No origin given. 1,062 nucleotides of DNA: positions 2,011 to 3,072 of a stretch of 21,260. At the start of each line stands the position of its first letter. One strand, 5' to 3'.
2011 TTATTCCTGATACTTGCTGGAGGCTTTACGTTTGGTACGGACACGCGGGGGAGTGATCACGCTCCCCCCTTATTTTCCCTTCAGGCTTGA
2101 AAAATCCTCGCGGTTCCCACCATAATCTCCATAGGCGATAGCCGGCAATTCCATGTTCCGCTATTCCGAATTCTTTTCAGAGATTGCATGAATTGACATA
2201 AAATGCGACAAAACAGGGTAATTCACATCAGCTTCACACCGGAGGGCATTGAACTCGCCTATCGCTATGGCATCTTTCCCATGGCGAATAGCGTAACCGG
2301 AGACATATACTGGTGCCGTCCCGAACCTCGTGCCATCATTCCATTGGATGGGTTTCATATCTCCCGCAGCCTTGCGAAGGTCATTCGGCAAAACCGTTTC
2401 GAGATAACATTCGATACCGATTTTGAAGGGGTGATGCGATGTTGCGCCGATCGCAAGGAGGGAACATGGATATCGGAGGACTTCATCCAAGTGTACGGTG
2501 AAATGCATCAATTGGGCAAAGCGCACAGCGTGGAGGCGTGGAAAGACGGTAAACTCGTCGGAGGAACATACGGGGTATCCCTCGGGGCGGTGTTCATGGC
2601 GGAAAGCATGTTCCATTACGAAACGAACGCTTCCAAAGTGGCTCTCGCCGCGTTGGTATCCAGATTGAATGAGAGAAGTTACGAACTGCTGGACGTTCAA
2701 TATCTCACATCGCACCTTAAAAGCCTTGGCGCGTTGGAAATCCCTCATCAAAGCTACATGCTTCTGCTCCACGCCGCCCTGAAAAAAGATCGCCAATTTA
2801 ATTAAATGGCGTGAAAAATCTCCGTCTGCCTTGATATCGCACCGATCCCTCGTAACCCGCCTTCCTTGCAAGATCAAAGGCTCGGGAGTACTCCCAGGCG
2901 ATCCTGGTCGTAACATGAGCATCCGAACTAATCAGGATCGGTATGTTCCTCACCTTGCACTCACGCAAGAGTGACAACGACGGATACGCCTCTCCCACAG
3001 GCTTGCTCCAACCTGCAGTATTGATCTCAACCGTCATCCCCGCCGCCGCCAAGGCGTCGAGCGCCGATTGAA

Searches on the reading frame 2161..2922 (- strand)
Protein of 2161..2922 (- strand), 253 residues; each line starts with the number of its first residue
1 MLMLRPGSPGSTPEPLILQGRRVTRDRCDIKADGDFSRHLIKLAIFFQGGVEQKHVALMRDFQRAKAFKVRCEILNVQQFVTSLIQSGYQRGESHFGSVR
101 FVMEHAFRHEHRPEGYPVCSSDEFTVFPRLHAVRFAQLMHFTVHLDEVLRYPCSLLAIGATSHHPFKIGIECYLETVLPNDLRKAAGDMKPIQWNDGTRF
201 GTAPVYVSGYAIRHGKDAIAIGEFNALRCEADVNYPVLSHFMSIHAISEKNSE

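Call 53: find_encoding_contigs(protein=window:2161-2922:-, flank=10000, max_places=10)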
Protein window:2161-2922:- (253 aa): no gene with exactly this product is on record in the collection.
